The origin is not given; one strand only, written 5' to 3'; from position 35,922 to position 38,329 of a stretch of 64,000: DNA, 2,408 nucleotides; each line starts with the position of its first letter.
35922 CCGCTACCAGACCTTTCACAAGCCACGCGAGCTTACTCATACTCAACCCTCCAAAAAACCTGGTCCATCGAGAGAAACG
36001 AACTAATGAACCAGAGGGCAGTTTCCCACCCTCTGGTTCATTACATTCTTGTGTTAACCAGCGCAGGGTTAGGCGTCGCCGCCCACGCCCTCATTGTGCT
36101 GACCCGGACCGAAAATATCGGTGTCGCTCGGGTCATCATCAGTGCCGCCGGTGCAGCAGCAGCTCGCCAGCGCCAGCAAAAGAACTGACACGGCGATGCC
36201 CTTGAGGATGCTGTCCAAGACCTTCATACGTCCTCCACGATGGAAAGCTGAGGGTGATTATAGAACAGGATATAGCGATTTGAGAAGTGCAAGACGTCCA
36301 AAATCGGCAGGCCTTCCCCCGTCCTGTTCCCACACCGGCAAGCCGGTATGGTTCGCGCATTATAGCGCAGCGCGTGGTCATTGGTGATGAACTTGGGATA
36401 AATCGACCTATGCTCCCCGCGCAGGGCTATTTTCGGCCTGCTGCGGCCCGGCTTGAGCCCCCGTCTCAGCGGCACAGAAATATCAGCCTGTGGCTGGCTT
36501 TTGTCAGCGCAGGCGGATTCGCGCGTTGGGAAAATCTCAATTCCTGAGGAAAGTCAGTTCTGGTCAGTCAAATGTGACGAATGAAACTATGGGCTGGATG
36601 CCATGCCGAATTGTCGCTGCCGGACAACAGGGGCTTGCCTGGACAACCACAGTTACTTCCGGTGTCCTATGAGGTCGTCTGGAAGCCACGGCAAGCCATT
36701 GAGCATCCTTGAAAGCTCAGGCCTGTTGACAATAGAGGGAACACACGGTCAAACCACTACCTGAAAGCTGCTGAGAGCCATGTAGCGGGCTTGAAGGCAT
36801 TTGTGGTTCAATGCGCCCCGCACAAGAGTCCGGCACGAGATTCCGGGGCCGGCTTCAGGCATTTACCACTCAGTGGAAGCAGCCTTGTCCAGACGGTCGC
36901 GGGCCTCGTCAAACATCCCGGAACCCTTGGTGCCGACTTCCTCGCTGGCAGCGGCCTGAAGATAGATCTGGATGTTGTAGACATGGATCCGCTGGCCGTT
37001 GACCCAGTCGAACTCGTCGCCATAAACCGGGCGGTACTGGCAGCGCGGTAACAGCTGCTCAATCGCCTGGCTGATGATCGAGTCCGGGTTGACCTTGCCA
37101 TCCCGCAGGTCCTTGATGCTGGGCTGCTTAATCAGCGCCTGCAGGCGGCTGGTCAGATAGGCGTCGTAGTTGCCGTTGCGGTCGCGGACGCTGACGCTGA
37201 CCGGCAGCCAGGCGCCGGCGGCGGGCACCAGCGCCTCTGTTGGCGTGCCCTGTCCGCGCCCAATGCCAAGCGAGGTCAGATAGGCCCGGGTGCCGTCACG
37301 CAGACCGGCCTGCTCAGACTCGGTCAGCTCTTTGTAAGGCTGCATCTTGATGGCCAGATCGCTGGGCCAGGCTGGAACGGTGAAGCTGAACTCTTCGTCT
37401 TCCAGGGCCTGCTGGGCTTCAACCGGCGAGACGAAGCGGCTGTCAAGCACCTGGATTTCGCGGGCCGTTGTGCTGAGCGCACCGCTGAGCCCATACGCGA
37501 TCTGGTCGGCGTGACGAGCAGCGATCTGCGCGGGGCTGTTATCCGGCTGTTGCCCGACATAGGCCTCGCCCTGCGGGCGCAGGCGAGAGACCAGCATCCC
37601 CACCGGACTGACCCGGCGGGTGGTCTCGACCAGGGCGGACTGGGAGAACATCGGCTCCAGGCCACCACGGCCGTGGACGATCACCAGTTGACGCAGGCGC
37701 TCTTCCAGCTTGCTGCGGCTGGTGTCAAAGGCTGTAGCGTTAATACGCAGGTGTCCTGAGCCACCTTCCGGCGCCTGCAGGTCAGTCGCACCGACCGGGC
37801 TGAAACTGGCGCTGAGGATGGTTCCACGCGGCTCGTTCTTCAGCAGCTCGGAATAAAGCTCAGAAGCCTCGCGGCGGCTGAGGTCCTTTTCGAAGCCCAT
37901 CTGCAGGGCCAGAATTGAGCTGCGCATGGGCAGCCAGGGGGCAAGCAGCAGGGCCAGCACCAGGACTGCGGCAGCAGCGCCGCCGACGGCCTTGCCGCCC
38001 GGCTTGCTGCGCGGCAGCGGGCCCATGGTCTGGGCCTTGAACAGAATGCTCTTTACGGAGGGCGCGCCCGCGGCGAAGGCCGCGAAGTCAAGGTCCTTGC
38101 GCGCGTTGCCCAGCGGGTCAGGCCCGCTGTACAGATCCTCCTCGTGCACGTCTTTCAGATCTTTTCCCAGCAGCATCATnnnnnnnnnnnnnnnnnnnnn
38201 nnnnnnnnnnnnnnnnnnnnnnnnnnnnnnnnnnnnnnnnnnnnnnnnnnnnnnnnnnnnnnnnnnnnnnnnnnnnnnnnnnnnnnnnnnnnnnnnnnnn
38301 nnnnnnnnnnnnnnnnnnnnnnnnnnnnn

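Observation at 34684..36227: Array of five tiny acidic lipopeptide genes with conserved C-terminus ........(A/V), translationally coupled to tfoX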

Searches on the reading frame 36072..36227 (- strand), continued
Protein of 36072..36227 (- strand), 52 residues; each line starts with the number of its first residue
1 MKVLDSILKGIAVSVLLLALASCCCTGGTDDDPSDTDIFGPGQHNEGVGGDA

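Call 66: search_protein_families(library=pfam, proteins=[L020:1-318:+, L020:701-1234:+, L021:1-345:-, L019:1-168:-, L019:514-663:+, L013:3-335:+, L021:5364-6596:+, L021:4246-4722:-], max_evalue=0.01)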
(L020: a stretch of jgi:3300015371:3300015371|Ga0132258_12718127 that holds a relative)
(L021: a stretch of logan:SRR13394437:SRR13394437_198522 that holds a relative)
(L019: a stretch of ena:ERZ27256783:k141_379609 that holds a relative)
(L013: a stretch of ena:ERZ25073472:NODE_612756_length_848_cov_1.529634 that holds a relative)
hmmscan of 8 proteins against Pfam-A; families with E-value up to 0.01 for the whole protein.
L020:1-318:+ (105 aa): 1 family
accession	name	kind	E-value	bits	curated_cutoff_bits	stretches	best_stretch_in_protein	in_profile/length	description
PF05343.19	Peptidase_M42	-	1.6e-14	54.1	23.2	1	7-97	197-292/292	M42 glutamyl aminopeptidase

L020:701-1234:+ (178 aa): 1 family
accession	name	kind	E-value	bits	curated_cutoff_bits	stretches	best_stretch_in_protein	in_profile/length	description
PF03453.22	MoeA_N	-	3.8e-06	27.1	30.8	1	7-83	3-80/160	MoeA N-terminal region (domain I and II)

L021:1-345:- (115 aa): 1 family
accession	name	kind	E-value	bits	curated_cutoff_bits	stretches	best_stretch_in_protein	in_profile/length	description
PF02861.25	Clp_N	-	4.2e-09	36.9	20.7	1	24-68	7-51/53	Clp amino terminal domain, pathogenicity island component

L019:1-168:- (56 aa): 0 families

L019:514-663:+ (49 aa): 0 families

L013:3-335:+ (110 aa): 0 families

L021:5364-6596:+ (410 aa): 0 families

L021:4246-4722:- (158 aa): 1 family
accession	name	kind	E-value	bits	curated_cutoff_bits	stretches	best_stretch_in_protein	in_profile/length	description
PF23795.1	SH3_YKFC_2nd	-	0.0017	18.6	27.4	1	117-146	25-54/57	YKFC SH3b2 domain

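Call 69: search_solved_structures(query=A4, max_evalue=10)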
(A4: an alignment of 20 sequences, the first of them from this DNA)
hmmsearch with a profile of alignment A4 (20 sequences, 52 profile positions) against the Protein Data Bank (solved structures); distinct sequences matched with E-value up to 10: 4.
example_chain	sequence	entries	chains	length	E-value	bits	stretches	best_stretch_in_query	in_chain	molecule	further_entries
8h1r_C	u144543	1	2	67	0.54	13.5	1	5-29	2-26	Uncharacterized lipoprotein YifL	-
9grx_4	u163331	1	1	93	0.63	13.3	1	7-38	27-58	Photosynthetic NDH subunit of subcomplex B 4, chloroplastic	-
9ia2_C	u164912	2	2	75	0.65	13.2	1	5-29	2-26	LPS-assembly lipoprotein LptM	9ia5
5cwq_A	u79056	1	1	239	1.8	11.8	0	5-28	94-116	Designed helical repeat protein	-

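Call 79: predict_structure(alignment_id=A4)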
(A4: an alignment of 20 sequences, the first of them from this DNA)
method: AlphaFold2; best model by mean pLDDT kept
length: 52 residues; sequences in the alignment: 20
mean_pLDDT: 69.7   pTM: 0.36
mean pLDDT of the five models: 69.7, 68.5, 67.4, 66.7, 66.5
residues with pLDDT >= 90: 11; 70-90: 10; 50-70: 28; < 50: 3
segments of 3 or more residues with pLDDT < 50: 50-52
pLDDT, mean of each block of 10 residues (from residue 1): 88 90 64 57 55 44
secondary structure, 60 per line:
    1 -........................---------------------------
elements in order: H2-25

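Call 85: search_protein_families(library=pfam, proteins=[L011:2667-3998:-, L008:3-1340:-], max_evalue=0.01)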
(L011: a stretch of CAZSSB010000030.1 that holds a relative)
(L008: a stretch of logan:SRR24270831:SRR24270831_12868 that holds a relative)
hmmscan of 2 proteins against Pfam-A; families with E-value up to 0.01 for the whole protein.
L011:2667-3998:- (443 aa): 12 families
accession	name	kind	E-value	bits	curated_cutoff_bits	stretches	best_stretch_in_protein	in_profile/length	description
PF07724.20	AAA_2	-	3.4e-38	131.7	27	1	125-307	2-165/166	AAA domain (Cdc48 subfamily)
PF10431.15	ClpB_D2-small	-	1.7e-15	57.3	21.9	1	314-392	1-79/81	C-terminal, D2-small domain, of ClpB protein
PF07728.20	AAA_5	-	1.2e-09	38.8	22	1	130-237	3-104/139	AAA domain (dynein-related subfamily)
PF00004.35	AAA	-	2.4e-08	34.9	21.2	1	129-264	1-119/131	ATPase family associated with various cellular activities (AAA)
PF07726.17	AAA_3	-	3.4e-08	33.9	27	1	198-235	61-98/131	ATPase family associated with various cellular activities (AAA)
PF13401.12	AAA_22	-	3.1e-05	24.7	27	1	128-226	7-114/130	AAA domain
PF00158.32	Sigma54_activat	-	5.9e-05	23.3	20.2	1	129-229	25-123/168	Sigma-54 interaction domain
PF13191.12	AAA_16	-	6.2e-05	24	32.6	1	98-168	2-64/167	AAA ATPase domain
PF12774.13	AAA_6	-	0.00094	18.7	25.2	1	132-174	38-77/327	Hydrolytic ATP binding site of dynein motor region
PF13173.12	AAA_14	-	0.0027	18.1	27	1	128-226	4-88/129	AAA domain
PF12775.13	AAA_7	-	0.0041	17.1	25.8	1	129-175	36-82/181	P-loop containing dynein motor region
PF06414.18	Zeta_toxin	-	0.0047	16.8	22.3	0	113-167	5-56/199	Zeta toxin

L008:3-1340:- (446 aa): 12 families
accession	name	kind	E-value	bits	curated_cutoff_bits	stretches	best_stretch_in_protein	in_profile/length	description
PF07724.20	AAA_2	-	8.8e-39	133.6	27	1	124-307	1-165/166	AAA domain (Cdc48 subfamily)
PF10431.15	ClpB_D2-small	-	8.7e-15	55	21.9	1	314-391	1-78/81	C-terminal, D2-small domain, of ClpB protein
PF07728.20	AAA_5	-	3.9e-09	37.1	22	1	129-238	2-105/139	AAA domain (dynein-related subfamily)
PF00004.35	AAA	-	2.1e-08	35.1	21.2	1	129-268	1-123/131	ATPase family associated with various cellular activities (AAA)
PF07726.17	AAA_3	-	2.6e-06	27.8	27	1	198-235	61-98/131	ATPase family associated with various cellular activities (AAA)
PF00158.32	Sigma54_activat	-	3.4e-05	24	20.2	1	127-229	23-123/168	Sigma-54 interaction domain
PF13191.12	AAA_16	-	3.7e-05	24.7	32.6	1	98-168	2-64/167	AAA ATPase domain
PF13401.12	AAA_22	-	8.9e-05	23.2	27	1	130-225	9-113/130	AAA domain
PF12774.13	AAA_6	-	0.00079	19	25.2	1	132-174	38-77/327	Hydrolytic ATP binding site of dynein motor region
PF12775.13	AAA_7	-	0.0028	17.7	25.8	1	129-175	36-82/181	P-loop containing dynein motor region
PF13173.12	AAA_14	-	0.0045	17.4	27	1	130-226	6-88/129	AAA domain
PF06414.18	Zeta_toxin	-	0.006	16.5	22.3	0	113-169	5-58/199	Zeta toxin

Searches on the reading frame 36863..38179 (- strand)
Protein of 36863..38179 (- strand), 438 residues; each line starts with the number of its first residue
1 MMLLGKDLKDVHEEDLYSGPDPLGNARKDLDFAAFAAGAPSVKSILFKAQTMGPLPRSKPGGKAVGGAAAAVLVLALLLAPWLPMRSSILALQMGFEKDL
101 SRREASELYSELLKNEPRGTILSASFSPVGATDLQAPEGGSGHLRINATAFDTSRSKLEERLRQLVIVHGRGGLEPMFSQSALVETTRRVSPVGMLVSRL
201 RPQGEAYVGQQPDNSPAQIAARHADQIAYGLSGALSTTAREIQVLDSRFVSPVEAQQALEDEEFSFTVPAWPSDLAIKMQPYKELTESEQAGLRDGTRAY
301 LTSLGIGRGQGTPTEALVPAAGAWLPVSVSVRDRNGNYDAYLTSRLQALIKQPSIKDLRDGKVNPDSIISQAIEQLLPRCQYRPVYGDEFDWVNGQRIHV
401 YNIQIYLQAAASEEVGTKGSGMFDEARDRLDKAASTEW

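Call 4: search_protein_families(library=ncbifam, proteins=[window:36863-38179:-], max_evalue=1)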
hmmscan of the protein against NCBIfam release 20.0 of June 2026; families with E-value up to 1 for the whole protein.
window:36863-38179:- (438 aa): 0 families

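Call 5: search_protein_families(library=pfam, proteins=[window:36863-38179:-], max_evalue=1)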
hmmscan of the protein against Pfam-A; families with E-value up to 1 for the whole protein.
window:36863-38179:- (438 aa): 0 families

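Call 26: find_homologous_proteins(query=window:36863-38179:-, max_evalue=0.001)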
Query window:36863-38179:- (438 aa): 4 proteins with E <= 0.001 among 8000 candidates.
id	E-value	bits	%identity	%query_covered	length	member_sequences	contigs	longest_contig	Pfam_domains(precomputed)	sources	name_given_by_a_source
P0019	1.5e-285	964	100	100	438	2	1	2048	-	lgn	-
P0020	1.5e-180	618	62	100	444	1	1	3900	-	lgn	-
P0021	3.9e-176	604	63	100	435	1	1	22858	-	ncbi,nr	ncbi:hypothetical protein IT575_03655 [bacterium]|nr:hypothetical protein [bacterium]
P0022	4.9e-142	492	55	100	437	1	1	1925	-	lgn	-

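Call 29: find_homologous_proteins(query=A5, max_evalue=0.001)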
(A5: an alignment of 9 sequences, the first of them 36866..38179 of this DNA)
Query A5 (9 sequences) (438 aa, profile of the alignment): 5 proteins with E <= 0.001 among 8000 candidates.
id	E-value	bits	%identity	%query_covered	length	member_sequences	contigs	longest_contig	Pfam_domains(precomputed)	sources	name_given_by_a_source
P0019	2.5e-184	631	100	100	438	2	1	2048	-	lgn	-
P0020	8.3e-183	626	62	100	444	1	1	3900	-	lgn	-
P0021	1.7e-178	612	63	100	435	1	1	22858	-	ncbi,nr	ncbi:hypothetical protein IT575_03655 [bacterium]|nr:hypothetical protein [bacterium]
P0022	4.6e-178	611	55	100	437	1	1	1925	-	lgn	-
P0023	3.2e-148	512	30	84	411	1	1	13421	-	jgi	jgi:hypothetical protein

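Call 48: predict_structure(alignment_id=A6)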
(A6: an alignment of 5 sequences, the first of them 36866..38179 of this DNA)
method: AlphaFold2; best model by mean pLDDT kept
length: 438 residues; sequences in the alignment: 5
mean_pLDDT: 68.1   pTM: 0.63
mean pLDDT of the five models: 68.1, 64.7, 63.9, 63.4, 60.8
residues with pLDDT >= 90: 42; 70-90: 194; 50-70: 93; < 50: 109
segments of 3 or more residues with pLDDT < 50: 1-23, 51-69, 132-138, 201-206, 311-315, 319-323, 389-397, 410-438
pLDDT, mean of each block of 10 residues (from residue 1): 30 35 51 49 55 41 42 58 74 86 82 86 80 49 86 87 81 78 76 62 49 73 86 89 89 79 89 88 92 92 78 48 65 76 86 78 80 79 59 50 69 32 40 34
secondary structure, 60 per line:
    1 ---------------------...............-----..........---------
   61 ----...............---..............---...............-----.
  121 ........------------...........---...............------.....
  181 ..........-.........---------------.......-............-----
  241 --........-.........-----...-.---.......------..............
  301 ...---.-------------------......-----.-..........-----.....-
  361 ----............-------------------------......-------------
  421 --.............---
elements in order: H22-36 H42-51 H65-79 E83-96 H102-114 E120-128 E141-151 H155-169 E176-190 H192-200 H216-222 H224-235 E243-250 H252-260 E266-268 E274-280 H287-303 E327-332 H340-349 H355-359 H365-376 E402-407 H423-435

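Call 78: search_solved_structures(query=A5, max_evalue=10)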
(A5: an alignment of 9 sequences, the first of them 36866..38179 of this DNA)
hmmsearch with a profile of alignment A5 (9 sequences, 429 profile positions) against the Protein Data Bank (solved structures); distinct sequences matched with E-value up to 10: 0.
